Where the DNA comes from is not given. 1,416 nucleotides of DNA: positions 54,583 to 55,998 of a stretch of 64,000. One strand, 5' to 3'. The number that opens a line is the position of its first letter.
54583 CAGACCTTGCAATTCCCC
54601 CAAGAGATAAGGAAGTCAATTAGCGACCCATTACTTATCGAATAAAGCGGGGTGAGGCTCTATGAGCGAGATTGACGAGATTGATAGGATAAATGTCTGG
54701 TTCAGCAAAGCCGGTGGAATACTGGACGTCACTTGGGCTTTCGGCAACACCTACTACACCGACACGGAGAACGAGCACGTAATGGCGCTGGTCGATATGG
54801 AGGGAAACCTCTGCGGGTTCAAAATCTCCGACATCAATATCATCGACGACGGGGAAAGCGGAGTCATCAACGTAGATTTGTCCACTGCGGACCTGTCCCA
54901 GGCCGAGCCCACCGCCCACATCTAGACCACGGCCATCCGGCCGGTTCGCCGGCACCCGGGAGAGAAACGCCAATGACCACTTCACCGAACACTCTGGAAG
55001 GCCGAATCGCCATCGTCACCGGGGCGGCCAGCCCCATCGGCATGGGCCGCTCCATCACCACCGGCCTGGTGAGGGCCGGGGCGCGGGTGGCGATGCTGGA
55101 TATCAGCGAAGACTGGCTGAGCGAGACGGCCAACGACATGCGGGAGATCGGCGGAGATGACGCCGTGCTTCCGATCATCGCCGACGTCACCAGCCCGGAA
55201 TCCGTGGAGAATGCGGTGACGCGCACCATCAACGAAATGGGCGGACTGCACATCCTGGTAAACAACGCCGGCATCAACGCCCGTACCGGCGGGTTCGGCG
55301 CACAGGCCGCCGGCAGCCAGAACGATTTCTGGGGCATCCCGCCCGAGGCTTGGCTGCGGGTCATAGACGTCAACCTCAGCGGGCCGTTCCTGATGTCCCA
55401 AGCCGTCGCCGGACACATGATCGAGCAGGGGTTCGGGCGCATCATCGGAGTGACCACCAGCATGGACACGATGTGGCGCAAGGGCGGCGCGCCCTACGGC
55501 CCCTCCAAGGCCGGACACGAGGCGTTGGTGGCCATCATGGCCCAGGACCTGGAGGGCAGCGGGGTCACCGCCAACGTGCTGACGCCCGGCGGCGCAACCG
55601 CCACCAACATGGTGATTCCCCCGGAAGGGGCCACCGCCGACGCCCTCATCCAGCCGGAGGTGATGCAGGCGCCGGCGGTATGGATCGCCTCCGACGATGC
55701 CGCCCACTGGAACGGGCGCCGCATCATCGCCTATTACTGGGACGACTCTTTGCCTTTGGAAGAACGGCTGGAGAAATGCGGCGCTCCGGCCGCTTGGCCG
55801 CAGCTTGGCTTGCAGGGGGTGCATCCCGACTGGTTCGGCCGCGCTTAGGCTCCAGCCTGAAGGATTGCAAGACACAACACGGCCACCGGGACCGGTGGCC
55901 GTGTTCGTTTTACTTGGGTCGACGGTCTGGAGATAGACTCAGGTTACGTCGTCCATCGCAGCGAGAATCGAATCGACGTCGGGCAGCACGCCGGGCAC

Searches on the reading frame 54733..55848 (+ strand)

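Call 30: search_protein_families(library=pfam, proteins=[window:54733-55848:+], max_evalue=0.00001)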
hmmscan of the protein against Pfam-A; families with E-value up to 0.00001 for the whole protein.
window:54733-55848:+ (371 aa): 2 families
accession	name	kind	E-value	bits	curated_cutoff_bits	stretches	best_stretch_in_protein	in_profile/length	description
PF00106.31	adh_short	-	3.5e-39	134.8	26.6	1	92-294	2-187/195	short chain dehydrogenase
PF13561.12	adh_short_C2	-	3.4e-33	115.6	27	1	97-296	1-183/236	Enoyl-(Acyl carrier protein) reductase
